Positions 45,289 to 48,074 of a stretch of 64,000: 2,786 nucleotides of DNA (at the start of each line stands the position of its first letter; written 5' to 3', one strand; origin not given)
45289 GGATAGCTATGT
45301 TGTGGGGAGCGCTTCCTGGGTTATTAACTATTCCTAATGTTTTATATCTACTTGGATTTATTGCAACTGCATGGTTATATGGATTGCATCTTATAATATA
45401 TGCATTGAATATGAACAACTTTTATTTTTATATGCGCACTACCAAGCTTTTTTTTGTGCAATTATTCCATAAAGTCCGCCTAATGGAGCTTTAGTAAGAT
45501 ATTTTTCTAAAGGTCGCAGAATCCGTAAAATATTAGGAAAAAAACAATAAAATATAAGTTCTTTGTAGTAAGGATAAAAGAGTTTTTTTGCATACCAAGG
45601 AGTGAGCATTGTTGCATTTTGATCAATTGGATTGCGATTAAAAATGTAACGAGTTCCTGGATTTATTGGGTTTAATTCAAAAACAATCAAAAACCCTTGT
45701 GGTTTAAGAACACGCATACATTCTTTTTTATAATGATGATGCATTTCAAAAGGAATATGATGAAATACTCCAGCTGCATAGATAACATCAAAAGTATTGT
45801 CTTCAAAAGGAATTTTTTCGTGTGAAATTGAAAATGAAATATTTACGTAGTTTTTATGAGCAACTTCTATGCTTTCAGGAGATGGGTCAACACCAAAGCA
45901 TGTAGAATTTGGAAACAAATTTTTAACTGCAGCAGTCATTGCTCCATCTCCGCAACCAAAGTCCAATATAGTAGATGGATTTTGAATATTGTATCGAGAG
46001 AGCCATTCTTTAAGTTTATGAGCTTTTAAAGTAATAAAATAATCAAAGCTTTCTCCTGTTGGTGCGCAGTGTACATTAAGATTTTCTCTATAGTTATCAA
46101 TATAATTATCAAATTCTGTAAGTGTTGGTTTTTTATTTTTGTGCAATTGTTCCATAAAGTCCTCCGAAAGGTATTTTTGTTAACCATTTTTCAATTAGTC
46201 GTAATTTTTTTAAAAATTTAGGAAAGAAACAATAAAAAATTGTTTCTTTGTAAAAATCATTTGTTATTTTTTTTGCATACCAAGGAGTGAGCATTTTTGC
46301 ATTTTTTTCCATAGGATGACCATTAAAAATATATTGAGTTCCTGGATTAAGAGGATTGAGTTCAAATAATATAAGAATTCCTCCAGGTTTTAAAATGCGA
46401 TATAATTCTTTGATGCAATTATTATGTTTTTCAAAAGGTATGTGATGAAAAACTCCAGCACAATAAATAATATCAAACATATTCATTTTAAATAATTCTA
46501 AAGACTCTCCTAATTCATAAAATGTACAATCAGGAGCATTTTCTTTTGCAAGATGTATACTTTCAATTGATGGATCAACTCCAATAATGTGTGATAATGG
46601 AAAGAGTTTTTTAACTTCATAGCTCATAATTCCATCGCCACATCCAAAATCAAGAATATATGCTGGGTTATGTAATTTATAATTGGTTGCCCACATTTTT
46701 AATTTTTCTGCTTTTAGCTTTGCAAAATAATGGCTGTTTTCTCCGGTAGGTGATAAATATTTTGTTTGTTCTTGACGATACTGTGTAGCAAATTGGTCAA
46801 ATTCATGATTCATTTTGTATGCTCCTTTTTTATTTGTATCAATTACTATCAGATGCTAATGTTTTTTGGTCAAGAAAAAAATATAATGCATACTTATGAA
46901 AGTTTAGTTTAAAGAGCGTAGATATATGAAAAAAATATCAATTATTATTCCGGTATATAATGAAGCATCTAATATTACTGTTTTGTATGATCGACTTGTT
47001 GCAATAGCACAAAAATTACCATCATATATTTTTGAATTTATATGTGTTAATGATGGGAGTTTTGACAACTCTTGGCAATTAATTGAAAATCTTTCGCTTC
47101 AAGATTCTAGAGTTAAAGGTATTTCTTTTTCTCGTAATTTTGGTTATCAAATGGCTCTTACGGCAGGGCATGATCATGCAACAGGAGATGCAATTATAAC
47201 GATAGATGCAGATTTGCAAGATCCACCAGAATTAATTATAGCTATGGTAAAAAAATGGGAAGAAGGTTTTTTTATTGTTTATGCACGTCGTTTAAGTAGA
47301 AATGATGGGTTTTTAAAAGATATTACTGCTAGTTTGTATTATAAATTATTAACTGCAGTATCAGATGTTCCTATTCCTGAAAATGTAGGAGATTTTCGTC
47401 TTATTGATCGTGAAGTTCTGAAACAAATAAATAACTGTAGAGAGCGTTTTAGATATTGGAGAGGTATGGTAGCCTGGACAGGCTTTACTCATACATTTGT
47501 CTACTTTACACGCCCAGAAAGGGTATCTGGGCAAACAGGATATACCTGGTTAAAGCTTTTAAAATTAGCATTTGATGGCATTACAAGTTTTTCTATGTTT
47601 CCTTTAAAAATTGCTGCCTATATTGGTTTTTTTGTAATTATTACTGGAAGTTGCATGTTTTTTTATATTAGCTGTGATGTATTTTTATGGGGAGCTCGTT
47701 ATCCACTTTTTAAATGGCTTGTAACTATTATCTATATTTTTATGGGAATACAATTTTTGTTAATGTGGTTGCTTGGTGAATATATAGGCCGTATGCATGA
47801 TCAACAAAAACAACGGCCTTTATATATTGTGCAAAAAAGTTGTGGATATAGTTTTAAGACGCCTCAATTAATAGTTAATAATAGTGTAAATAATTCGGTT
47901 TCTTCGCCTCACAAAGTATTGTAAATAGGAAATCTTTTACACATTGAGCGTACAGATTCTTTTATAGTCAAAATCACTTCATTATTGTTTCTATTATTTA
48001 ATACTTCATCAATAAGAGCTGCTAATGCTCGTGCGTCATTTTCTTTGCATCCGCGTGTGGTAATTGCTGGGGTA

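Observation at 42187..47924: Duplicated module: GtrB/ArnC-like GT2 paired with an unassigned polytopic membrane protein family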

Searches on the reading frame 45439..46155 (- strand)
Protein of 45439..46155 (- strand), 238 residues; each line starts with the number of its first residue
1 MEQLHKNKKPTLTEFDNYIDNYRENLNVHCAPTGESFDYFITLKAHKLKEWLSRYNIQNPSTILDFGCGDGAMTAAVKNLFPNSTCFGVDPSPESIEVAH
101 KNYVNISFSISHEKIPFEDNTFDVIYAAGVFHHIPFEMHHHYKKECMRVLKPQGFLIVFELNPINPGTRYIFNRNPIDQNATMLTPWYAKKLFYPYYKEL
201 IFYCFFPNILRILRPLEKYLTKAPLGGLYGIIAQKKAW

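Call 3: search_protein_families(library=pfam, proteins=[window:45439-46155:-], max_evalue=1)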
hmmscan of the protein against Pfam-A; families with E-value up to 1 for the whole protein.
window:45439-46155:- (238 aa): 26 families (the best 25 are shown)
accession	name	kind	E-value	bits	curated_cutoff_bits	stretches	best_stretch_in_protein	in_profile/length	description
PF08241.18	Methyltransf_11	-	1.4e-21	77.4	21.2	1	64-158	1-95/95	Methyltransferase domain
PF13649.12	Methyltransf_25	-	1.9e-20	73.8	27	1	63-154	1-97/97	Methyltransferase domain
PF08242.18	Methyltransf_12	-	1.4e-15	58.2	30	1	64-156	1-98/98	Methyltransferase domain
PF13847.12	Methyltransf_31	-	3.3e-14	53.2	27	1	61-162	5-113/145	Methyltransferase domain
PF13489.12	Methyltransf_23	-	9.6e-14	51.9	27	1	46-160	7-118/164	Methyltransferase domain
PF01209.24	Ubie_methyltran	-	1.3e-07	31.7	20.1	1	41-162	27-155/233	ubiE/COQ5 methyltransferase family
PF02353.26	CMAS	-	3.5e-07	30.2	27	1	45-159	48-165/273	Mycolic acid cyclopropane synthetase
PF05175.20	MTS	-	6.7e-06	26.3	23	1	61-156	33-136/170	Methyltransferase small domain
PF00891.24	Methyltransf_2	-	1.7e-05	24.7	22.3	1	49-160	52-166/210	O-methyltransferase domain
PF06325.19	PrmA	-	8.3e-05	22.7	22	1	51-128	154-233/296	Ribosomal protein L11 methyltransferase (PrmA)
PF01728.25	FtsJ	-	0.00075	19.9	24.1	1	45-130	6-100/181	FtsJ-like methyltransferase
PF05148.21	Methyltransf_8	-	0.00075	19.9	27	1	58-161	71-159/219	Hypothetical methyltransferase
PF03141.22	Methyltransf_29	-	0.002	17.2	23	1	48-165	105-223/506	Putative S-adenosyl-L-methionine-dependent methyltransferase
PF05891.18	Methyltransf_PK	-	0.013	15.5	27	1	57-160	53-161/218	AdoMet dependent proline di-methyltransferase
PF05724.17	TPMT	-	0.016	15.3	26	1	121-160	116-157/218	Thiopurine S-methyltransferase (TPMT)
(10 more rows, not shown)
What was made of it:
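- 45439..46155 (-): MT4: class I SAM methyltransferase, 238 aa. Orthologs sit between the GT2 gene and the M gene in other phyla. PF08241, 1.4e-21 (call 3).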

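Call 49: search_protein_families(library=ncbifam, proteins=[window:45439-46155:-], max_evalue=0.00001)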
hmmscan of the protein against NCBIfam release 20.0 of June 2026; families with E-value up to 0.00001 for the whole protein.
window:45439-46155:- (238 aa): 23 families
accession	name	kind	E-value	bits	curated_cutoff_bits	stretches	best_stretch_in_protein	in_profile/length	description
TIGR02072.1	BioC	equivalog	2.5e-15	57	184.95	1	45-158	20-132/244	malonyl-ACP O-methyltransferase BioC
NF045667.1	MTase_DVU1556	equivalog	2.9e-13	49.8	155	1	49-161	12-122/213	DVU_1556 family methyltransferase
NF041537.1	ArsM_AhpD_UU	exception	6.4e-13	48.2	510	1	55-159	72-181/345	arsenite methyltransferase/AhpD domain selenoprotein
NF002463.0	PRK01683.1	equivalog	1.6e-12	47.6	297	1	48-158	20-128/258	trans-aconitate 2-methyltransferase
TIGR01934.1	MenG_MenH_UbiE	subfamily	2.4e-12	46.6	158.35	1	52-163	32-146/223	ubiquinone/menaquinone biosynthesis methyltransferase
NF041536.1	ArsM_DUF2284_UU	exception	2.5e-12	45.9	575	1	56-158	73-180/459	arsenite methyltransferase/DUF2284 domain selenoprotein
NF008300.0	PRK11088.1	equivalog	4.7e-12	46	303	1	46-158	72-179/272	23S rRNA (guanine(745)-N(1))-methyltransferase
NF047649.1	MTase_UXPK_star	exception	1.4e-10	40.6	460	1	56-159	74-182/283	methyltransferase/UXPK-star double selenoprotein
NF001244.0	PRK00216.1-5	equivalog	2e-10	40.4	216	1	52-163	41-158/236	bifunctional demethylmenaquinone methyltransferase/2-methoxy-6-polyprenyl-1,4-benzoquinol methylase UbiE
NF043040.1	corrin_prot_MT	hypoth_equivalog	2.3e-10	40.2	180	1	45-170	27-160/216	corrinoid protein-associated methyltransferase CpaM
NF008686.0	PRK11705.1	equivalog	1.1e-09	37.9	400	1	44-159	152-266/383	cyclopropane fatty acyl phospholipid synthase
NF010703.0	PRK14103.1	equivalog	1.9e-09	37.3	320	1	42-151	12-117/256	trans-aconitate 2-methyltransferase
TIGR01983.1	UbiG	equivalog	6.2e-09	35.5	102.95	1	59-162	49-155/228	bifunctional 2-polyprenyl-6-hydroxyphenol methylase/3-demethylubiquinol 3-O-methyltransferase UbiG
NF001243.0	PRK00216.1-4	equivalog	4.5e-08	32.7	235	1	40-161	26-154/237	demethylmenaquinone methyltransferase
NF008823.0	PRK11873.1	subfamily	5.6e-08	32.6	263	1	56-158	74-181/272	arsenite methyltransferase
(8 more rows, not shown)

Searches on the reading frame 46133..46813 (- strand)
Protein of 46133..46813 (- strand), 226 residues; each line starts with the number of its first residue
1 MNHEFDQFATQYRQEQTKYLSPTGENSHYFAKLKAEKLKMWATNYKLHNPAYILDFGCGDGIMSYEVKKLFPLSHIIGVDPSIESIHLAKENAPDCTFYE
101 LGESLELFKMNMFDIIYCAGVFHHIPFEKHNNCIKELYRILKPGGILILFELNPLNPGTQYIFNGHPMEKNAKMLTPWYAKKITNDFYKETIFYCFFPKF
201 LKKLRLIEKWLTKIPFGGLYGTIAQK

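Call 3: search_protein_families(library=pfam, proteins=[window:46133-46813:-], max_evalue=1)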
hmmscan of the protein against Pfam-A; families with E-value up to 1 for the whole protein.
window:46133-46813:- (226 aa): 17 families
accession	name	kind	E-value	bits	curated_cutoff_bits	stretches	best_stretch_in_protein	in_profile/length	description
PF08241.18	Methyltransf_11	-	1.6e-18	67.5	21.2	1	54-149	1-95/95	Methyltransferase domain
PF13649.12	Methyltransf_25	-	3.5e-18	66.5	27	1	53-145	1-97/97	Methyltransferase domain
PF08242.18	Methyltransf_12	-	3.3e-15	57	30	1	54-147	1-98/98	Methyltransferase domain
PF13489.12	Methyltransf_23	-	5.1e-15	56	27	1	28-185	4-139/164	Methyltransferase domain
PF13847.12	Methyltransf_31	-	1.2e-14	54.7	27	1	53-175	7-129/145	Methyltransferase domain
PF02353.26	CMAS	-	3.2e-06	27.1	27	1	34-152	47-167/273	Mycolic acid cyclopropane synthetase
PF05175.20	MTS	-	4e-06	27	23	1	52-148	34-137/170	Methyltransferase small domain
PF01209.24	Ubie_methyltran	-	0.00022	21.1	20.1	1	48-153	46-155/233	ubiE/COQ5 methyltransferase family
PF06325.19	PrmA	-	0.00023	21.2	22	1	48-149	160-258/296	Ribosomal protein L11 methyltransferase (PrmA)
PF00891.24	Methyltransf_2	-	0.00044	20.1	22.3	1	42-151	55-166/210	O-methyltransferase domain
PF20922.3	Anamorsin_N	-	0.002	18.3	27.1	1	110-152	49-90/163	Anamorsin, N-terminal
PF01739.24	CheR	-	0.0039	17.1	27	1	110-149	134-173/195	CheR methyltransferase, SAM binding domain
PF03141.22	Methyltransf_29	-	0.005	15.9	23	1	48-149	116-217/506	Putative S-adenosyl-L-methionine-dependent methyltransferase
PF23525.1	Methyltransf_36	-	0.0057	16.3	27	1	25-63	16-54/268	AprA MT2-like domain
PF08003.17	Methyltransf_9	-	0.0059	16.1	23.8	1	52-178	118-243/315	Protein of unknown function (DUF1698)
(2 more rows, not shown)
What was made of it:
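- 46133..46813 (-): MT5: tandem paralog of MT4, 226 aa. PF08241, 1.6e-18 (call 3).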

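Call 49: search_protein_families(library=ncbifam, proteins=[window:46133-46813:-], max_evalue=0.00001)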
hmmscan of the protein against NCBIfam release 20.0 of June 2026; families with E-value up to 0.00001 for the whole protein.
window:46133-46813:- (226 aa): 18 families
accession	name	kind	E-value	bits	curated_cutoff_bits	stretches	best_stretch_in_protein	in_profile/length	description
TIGR02072.1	BioC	equivalog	1.6e-13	51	184.95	1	47-149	32-132/244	malonyl-ACP O-methyltransferase BioC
NF002463.0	PRK01683.1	equivalog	1.1e-11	44.8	297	1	46-148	28-127/258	trans-aconitate 2-methyltransferase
NF045667.1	MTase_DVU1556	equivalog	7.2e-11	41.9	155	1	43-157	16-127/213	DVU_1556 family methyltransferase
TIGR01983.1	UbiG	equivalog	2e-10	40.4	102.95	1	48-153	48-155/228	bifunctional 2-polyprenyl-6-hydroxyphenol methylase/3-demethylubiquinol 3-O-methyltransferase UbiG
NF001244.0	PRK00216.1-5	equivalog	5.1e-10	39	216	1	44-155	43-159/236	bifunctional demethylmenaquinone methyltransferase/2-methoxy-6-polyprenyl-1,4-benzoquinol methylase UbiE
NF041537.1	ArsM_AhpD_UU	exception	2.5e-09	36.4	510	1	49-149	76-180/345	arsenite methyltransferase/AhpD domain selenoprotein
TIGR01934.1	MenG_MenH_UbiE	subfamily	4.9e-09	35.8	158.35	1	45-154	35-146/223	ubiquinone/menaquinone biosynthesis methyltransferase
NF041536.1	ArsM_DUF2284_UU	exception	1.3e-08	33.7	575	1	48-149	75-180/459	arsenite methyltransferase/DUF2284 domain selenoprotein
NF047649.1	MTase_UXPK_star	exception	3.8e-08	32.7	460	1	51-150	79-182/283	methyltransferase/UXPK-star double selenoprotein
NF008686.0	PRK11705.1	equivalog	1.4e-07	30.9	400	1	26-150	144-266/383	cyclopropane fatty acyl phospholipid synthase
NF040703.1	cyclopro_CfaB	exception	2.7e-07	29.7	650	1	30-148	140-262/393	C17 cyclopropane fatty acid synthase CfaB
NF043040.1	corrin_prot_MT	hypoth_equivalog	5e-07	29.4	180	1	49-150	41-148/216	corrinoid protein-associated methyltransferase CpaM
TIGR00452.1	TIGR00452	equivalog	1e-06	27.8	275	1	51-176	119-243/316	tRNA 5-methoxyuridine(34)/uridine 5-oxyacetic acid(34) synthase CmoB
NF011650.0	PRK15068.1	equivalog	1.1e-06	27.8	209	1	51-150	124-226/324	tRNA 5-methoxyuridine(34)/uridine 5-oxyacetic acid(34) synthase CmoB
TIGR03587.1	Pse_Me-ase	hypoth_equivalog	1.9e-06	28.2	112.05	1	33-140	26-133/204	pseudaminic acid biosynthesis-associated methylase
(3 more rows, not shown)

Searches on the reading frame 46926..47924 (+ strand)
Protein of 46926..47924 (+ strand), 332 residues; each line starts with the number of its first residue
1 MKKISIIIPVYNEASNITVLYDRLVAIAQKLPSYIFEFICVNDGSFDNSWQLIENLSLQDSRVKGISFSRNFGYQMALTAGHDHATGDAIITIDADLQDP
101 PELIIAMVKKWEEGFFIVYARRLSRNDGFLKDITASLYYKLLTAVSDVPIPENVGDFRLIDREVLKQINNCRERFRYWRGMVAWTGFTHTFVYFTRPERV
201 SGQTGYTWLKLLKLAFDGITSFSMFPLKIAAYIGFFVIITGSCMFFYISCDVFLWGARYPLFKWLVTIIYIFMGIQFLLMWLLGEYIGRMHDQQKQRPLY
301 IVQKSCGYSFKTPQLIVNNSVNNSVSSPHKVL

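Call 3: search_protein_families(library=pfam, proteins=[window:46926-47924:+], max_evalue=1)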
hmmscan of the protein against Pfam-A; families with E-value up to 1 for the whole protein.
window:46926-47924:+ (332 aa): 3 families
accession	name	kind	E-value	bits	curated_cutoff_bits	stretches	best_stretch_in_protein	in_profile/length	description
PF00535.33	Glycos_transf_2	-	1.5e-31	110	23.3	1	5-167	1-166/168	Glycosyl transferase family 2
PF10111.15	Glyco_tranf_2_2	-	0.00015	21.8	27.3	1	5-98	1-93/276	Glycosyltransferase like family 2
PF13506.12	Glyco_transf_21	-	0.1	12.5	21.7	1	78-168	22-117/174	Glycosyl transferase family 21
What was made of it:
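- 46926..47924 (+): GT2b: second GtrB/ArnC-type polyprenyl-phosphate glycosyltransferase, 61% identical to GT2a. PF00535, 1.5e-31 (call 3).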

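Call 15: search_protein_families(library=ncbifam, proteins=[window:46926-47924:+], max_evalue=0.01)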
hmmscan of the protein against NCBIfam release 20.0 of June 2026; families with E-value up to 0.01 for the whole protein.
window:46926-47924:+ (332 aa): 15 families
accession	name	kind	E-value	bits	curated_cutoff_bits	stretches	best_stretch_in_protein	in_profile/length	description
NF047588.1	GlcsyltransPgfSStrep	equivalog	1.1e-66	225.2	500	1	3-305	2-305/308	glycosyltransferase PgfS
NF007986.1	PRK10714.1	equivalog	3.1e-52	177.6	529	1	1-305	5-311/316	undecaprenyl-phosphate 4-deoxy-4-formamido-L-arabinose transferase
TIGR03937.1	PgaC_IcaA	equivalog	1e-14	54.4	422.3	1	2-97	45-136/407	poly-beta-1,6-N-acetyl-D-glucosamine synthase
NF041875.1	EPS_EpsD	equivalog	5.6e-11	42.4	370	1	4-108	1-101/325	exopolysaccharide biosynthesis glycosyltransferase EpsD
TIGR04283.1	glyco_like_mftF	equivalog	1.3e-10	41.3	182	1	4-109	1-95/221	TIGR04283 family arsenosugar biosynthesis glycosyltransferase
NF007482.0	PRK10073.1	equivalog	2.8e-10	39.7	423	1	2-101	6-100/334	glycosyltransferase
NF047683.1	TeichurnBiosyTuaG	equivalog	4.3e-07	29.8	400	1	3-98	7-98/252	teichuronic acid biosynthesis protein TuaG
NF050050.1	ProtGlycPglI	equivalog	5.7e-07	29.2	500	1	1-132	1-129/306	GalNAc(5)-diNAcBac-PP-undecaprenol beta-1,3-glucosyltransferase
TIGR03111.1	glyc2_xrt_Gpos1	hypoth_equivalog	8.3e-07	28.1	363.95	1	3-113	50-158/439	TIGR03111 family XrtG-associated glycosyltransferase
TIGR04242.1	nodulat_NodC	equivalog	7.2e-06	25.2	550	1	3-110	49-155/395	chitooligosaccharide synthase NodC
NF058614.1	PPMAGASynPpgS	equivalog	2.1e-05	24.1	370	1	5-125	3-116/226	polyprenyl-phospho-N-acetylgalactosaminyl synthase PpgS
NF045692.1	OglycostaseCruG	equivalog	4.3e-05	22.6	600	1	2-113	41-154/386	2'-O-glycosyltransferase CruG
TIGR04182.1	glyco_TIGR04182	equivalog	0.00063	19.2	325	0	226-296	223-291/293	S-layer glycoprotein N-glycosyltransferase AglJ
NF010496.0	PRK13915.1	equivalog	0.0046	16.1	262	1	2-105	31-135/307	glucosyl-3-phosphoglycerate synthase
NF038302.1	EPS_HpsE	equivalog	0.0081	15.2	300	0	4-96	3-96/307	hormogonium polysaccharide biosynthesis glycosyltransferase HpsE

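Call 64: search_solved_structures(query=window:46926-47924:+, max_evalue=0.00001)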
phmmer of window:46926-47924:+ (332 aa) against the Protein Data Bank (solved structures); distinct sequences matched with E-value up to 0.00001: 8.
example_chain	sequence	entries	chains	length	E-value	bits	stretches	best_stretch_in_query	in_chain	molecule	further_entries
5ekp_C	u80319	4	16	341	2e-77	263.9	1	3-310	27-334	Uncharacterized glycosyltransferase sll0501 | Glycosyltransferase sll0501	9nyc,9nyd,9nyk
9nye_A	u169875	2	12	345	2.1e-77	263.8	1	3-310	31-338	Glycosyltransferase sll0501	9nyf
5eke_A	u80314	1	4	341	2.1e-77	263.8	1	3-310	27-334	Uncharacterized glycosyltransferase sll0501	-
9hwj_A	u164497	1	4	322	8.6e-45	156.6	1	1-306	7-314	Undecaprenyl-phosphate 4-deoxy-4-formamido-L-arabinose transferase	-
9bhc_C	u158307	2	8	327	1.1e-43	152.9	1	1-305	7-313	Undecaprenyl-phosphate 4-deoxy-4-formamido-L-arabinose transferase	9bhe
8vxh_A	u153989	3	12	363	1.7e-43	152.3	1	1-305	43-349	Undecaprenyl-phosphate 4-deoxy-4-formamido-L-arabinose transferase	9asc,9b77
5mlz_A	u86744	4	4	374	2.2e-14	56.6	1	3-123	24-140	Dolichol monophosphate mannose synthase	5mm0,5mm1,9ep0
5hea_A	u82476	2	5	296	3.2e-06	29.8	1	4-96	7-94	Putative glycosyltransferase (GalT1)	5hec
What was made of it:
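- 46926..47924 (+): GtrB 5EKP, E 2e-77 (call 64).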
